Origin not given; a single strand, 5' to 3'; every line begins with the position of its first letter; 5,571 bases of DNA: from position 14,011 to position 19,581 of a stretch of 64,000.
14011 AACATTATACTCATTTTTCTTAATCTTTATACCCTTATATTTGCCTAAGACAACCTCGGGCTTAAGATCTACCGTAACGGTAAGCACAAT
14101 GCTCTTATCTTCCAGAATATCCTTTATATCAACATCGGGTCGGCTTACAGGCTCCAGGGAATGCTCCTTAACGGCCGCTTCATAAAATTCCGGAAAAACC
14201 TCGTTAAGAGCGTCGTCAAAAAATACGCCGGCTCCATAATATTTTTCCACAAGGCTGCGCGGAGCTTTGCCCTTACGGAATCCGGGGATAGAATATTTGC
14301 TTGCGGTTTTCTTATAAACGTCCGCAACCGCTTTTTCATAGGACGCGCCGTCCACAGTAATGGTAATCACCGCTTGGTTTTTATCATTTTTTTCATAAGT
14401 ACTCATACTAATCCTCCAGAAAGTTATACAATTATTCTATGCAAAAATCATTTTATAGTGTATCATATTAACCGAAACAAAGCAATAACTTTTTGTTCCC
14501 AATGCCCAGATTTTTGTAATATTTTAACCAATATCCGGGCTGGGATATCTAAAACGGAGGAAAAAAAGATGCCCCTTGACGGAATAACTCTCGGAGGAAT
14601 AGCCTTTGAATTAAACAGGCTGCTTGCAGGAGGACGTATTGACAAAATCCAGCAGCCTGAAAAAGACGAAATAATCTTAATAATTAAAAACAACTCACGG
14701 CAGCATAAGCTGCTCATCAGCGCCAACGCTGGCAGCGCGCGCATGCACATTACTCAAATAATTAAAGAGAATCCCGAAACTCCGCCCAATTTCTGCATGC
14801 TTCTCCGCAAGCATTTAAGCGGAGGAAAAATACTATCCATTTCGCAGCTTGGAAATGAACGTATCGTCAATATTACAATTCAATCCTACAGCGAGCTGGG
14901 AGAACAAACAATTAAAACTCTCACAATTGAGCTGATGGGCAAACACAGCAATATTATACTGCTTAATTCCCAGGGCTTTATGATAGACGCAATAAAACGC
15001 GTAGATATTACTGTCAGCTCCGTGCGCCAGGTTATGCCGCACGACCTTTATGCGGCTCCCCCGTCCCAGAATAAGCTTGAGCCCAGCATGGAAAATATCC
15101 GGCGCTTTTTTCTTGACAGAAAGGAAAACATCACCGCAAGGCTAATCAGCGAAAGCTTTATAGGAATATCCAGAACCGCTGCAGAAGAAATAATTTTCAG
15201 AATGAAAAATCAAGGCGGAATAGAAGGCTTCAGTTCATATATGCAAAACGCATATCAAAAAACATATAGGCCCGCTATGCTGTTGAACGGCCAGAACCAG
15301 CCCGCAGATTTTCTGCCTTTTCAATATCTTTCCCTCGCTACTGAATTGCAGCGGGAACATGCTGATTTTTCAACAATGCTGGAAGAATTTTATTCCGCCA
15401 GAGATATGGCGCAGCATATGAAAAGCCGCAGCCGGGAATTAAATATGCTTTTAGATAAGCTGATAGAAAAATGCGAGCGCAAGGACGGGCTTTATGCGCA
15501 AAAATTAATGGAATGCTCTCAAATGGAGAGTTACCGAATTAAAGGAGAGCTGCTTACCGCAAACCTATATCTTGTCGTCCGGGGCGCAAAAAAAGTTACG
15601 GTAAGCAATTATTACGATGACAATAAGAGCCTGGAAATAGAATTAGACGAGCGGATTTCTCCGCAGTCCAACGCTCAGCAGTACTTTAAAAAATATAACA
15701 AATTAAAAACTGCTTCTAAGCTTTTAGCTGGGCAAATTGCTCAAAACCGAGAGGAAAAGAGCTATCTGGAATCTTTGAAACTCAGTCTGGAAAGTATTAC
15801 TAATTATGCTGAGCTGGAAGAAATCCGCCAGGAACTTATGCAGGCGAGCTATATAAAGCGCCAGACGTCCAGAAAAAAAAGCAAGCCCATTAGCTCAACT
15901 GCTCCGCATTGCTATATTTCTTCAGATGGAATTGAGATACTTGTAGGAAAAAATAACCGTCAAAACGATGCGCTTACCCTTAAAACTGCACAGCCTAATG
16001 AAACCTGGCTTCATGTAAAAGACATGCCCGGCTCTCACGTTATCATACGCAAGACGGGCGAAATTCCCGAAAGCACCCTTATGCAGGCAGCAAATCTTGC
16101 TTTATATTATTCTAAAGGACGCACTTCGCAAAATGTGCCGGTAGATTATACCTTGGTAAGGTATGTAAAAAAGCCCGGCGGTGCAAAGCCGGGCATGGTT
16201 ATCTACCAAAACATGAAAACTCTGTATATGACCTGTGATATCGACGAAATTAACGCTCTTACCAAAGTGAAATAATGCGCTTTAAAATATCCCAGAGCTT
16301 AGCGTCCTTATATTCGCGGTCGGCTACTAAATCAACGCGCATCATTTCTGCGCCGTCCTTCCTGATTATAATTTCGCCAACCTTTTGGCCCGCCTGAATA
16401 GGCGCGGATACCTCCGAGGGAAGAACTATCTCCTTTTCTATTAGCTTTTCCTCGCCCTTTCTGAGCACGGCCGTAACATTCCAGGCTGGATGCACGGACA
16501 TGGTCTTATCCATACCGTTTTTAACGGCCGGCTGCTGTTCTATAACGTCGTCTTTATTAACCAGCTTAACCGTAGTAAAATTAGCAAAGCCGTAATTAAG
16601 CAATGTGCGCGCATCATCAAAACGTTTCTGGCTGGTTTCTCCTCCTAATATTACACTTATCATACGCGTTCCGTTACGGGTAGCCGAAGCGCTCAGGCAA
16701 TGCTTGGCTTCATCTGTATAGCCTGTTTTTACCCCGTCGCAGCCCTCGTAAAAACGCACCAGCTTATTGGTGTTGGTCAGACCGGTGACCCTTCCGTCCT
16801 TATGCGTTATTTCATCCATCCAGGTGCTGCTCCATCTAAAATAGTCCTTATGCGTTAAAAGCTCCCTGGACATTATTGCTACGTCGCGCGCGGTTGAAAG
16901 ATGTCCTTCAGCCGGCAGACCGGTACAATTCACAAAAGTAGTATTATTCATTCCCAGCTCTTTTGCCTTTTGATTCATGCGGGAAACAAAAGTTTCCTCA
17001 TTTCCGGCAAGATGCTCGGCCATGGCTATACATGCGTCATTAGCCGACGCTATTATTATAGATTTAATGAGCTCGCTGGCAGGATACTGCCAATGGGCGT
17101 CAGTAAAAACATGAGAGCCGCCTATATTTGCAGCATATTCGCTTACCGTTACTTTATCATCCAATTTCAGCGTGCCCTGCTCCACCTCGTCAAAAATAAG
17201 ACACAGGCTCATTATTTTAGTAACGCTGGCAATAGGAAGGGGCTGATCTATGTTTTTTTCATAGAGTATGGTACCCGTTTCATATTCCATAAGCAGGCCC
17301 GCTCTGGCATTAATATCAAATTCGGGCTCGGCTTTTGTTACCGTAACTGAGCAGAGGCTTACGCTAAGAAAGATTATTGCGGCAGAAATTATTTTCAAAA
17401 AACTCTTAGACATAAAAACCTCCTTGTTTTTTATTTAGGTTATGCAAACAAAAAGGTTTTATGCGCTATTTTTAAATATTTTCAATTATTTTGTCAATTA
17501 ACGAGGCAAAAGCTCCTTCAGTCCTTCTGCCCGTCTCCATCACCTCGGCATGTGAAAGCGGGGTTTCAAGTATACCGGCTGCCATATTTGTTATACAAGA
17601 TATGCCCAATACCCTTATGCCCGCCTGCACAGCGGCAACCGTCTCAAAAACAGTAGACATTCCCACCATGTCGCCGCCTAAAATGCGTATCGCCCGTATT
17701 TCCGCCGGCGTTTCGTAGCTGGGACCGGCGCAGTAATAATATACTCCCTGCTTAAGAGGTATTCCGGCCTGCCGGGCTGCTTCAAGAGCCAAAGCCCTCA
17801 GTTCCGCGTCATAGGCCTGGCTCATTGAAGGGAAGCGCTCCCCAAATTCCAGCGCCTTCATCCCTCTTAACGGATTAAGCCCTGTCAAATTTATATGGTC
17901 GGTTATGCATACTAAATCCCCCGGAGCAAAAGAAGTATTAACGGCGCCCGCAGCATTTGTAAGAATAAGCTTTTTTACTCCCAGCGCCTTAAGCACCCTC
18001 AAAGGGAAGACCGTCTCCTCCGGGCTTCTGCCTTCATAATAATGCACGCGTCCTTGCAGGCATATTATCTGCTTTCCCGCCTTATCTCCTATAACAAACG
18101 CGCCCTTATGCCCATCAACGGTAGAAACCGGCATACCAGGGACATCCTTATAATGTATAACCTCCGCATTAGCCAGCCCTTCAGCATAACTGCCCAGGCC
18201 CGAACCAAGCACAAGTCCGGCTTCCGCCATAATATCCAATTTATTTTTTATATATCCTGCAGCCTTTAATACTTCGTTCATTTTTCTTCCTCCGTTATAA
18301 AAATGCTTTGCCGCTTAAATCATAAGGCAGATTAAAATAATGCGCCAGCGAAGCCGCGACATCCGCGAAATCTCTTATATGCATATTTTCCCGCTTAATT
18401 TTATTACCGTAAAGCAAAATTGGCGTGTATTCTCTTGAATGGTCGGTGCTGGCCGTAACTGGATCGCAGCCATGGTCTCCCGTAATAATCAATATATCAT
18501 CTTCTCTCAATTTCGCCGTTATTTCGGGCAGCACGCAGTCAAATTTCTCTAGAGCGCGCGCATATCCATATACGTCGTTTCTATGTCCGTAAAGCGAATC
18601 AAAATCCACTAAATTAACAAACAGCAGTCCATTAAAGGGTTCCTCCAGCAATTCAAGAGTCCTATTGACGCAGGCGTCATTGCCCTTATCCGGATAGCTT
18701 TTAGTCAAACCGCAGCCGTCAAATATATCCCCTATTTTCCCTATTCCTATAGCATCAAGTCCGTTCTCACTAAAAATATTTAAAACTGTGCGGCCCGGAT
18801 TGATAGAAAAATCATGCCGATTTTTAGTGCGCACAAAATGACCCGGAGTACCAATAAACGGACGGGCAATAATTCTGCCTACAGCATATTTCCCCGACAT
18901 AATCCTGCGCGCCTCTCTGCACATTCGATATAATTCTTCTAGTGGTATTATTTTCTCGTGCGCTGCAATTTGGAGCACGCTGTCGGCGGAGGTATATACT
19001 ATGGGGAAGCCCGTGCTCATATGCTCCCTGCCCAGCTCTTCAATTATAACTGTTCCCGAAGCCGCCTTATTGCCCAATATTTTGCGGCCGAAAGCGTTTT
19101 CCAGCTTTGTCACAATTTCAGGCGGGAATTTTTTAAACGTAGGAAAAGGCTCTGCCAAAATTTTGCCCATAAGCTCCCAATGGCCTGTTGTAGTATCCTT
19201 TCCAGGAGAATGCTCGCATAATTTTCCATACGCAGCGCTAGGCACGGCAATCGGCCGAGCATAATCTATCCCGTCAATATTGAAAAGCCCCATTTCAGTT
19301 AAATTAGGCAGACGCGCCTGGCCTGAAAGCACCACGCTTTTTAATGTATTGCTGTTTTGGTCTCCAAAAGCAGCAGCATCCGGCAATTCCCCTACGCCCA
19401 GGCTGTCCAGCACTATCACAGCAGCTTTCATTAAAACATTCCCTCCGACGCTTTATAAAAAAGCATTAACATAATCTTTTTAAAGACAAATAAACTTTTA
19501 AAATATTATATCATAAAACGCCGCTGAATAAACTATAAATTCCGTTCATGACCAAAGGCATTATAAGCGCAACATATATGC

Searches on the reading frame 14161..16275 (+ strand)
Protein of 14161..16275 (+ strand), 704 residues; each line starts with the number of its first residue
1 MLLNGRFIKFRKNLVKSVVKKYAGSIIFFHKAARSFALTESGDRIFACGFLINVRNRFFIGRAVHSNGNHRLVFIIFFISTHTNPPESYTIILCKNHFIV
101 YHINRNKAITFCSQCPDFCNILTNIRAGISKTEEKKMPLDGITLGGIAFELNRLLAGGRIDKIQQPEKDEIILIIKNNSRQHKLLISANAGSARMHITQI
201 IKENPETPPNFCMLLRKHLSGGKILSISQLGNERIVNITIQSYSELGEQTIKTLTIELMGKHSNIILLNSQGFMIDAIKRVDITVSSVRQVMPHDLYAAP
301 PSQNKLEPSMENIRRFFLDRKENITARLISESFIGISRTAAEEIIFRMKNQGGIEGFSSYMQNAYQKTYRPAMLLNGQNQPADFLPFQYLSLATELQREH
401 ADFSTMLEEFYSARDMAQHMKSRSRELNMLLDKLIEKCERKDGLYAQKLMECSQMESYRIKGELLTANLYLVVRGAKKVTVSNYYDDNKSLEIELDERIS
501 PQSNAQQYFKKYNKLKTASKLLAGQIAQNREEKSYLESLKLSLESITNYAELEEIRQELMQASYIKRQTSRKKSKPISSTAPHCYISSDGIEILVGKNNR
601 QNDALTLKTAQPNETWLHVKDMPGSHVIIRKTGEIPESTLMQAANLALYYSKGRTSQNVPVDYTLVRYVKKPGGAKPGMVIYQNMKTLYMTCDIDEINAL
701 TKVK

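Call 50: search_protein_families(library=pfam, proteins=[window:14161-16275:+], max_evalue=0.00001)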
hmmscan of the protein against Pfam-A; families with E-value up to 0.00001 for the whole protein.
window:14161-16275:+ (704 aa): 3 families
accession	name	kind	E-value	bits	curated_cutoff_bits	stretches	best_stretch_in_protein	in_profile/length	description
PF05833.16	NFACT_N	-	1.6e-131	439.7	31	1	140-575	1-453/456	NFACT N-terminal and middle domains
PF05670.18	NFACT-R_1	-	9.7e-14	52.3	29.8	1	583-680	3-108/112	NFACT protein RNA binding domain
PF18297.6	NFACT-R_2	-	2.4e-08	34.5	26.9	1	589-664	8-80/104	NFACT protein RNA binding domain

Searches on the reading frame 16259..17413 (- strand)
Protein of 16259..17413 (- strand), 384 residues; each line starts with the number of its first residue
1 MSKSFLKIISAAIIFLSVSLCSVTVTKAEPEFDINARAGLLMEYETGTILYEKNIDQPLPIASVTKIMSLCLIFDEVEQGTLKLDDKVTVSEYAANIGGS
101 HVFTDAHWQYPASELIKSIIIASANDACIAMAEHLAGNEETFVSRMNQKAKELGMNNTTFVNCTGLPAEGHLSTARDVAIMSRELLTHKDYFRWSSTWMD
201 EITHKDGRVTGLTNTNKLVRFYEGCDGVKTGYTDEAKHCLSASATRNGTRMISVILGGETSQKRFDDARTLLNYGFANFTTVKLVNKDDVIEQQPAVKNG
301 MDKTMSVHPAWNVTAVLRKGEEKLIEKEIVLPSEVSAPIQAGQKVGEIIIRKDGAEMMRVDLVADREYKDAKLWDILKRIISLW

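Call 39: search_protein_families(library=pfam, proteins=[window:16259-17413:-], max_evalue=0.00001)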
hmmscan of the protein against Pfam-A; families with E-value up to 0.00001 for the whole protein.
window:16259-17413:- (384 aa): 3 families
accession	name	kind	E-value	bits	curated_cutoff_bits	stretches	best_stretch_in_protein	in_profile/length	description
PF00768.25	Peptidase_S11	-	1.6e-74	250.8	27.6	1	28-259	6-238/239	D-alanyl-D-alanine carboxypeptidase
PF07943.18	PBP5_C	-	7.9e-17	61.6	21.2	1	279-369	1-90/91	Penicillin-binding protein 5, C-terminal domain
PF13354.11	Beta-lactamase2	-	1.9e-13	50.7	22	1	47-187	10-148/214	Beta-lactamase enzyme family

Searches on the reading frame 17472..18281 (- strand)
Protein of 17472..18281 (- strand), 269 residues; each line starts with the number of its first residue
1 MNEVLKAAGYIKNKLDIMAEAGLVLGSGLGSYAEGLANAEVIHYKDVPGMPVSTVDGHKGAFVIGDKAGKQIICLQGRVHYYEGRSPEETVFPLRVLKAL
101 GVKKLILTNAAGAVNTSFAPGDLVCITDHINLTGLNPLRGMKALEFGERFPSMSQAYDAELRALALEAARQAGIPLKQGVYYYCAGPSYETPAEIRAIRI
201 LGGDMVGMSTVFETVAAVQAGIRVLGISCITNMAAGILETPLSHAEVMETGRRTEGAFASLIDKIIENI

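Call 39: search_protein_families(library=pfam, proteins=[window:17472-18281:-], max_evalue=0.00001)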
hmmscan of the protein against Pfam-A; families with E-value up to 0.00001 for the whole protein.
window:17472-18281:- (269 aa): 1 family
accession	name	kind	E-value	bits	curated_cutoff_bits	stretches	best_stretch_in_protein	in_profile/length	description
PF01048.26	PNP_UDP_1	-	1.9e-53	181.7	25.1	1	22-267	3-233/233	Phosphorylase superfamily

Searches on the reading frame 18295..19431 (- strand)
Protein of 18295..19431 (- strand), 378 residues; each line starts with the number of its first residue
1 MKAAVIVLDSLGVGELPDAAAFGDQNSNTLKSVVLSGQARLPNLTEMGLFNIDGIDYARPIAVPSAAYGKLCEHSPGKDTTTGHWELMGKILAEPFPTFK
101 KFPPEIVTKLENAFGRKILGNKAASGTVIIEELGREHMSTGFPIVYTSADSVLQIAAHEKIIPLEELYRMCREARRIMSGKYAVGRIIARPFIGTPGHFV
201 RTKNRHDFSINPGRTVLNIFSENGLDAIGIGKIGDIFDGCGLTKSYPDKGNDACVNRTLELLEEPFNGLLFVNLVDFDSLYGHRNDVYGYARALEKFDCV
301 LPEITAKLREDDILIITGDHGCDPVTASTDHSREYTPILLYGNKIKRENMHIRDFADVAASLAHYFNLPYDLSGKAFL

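Call 39: search_protein_families(library=pfam, proteins=[window:18295-19431:-], max_evalue=0.00001)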
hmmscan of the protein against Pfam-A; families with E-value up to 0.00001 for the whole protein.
window:18295-19431:- (378 aa): 1 family
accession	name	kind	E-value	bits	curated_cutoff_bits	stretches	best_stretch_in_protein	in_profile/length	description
PF01676.23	Metalloenzyme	-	2.9e-34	119.1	24.3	1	1-369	1-251/252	Metalloenzyme superfamily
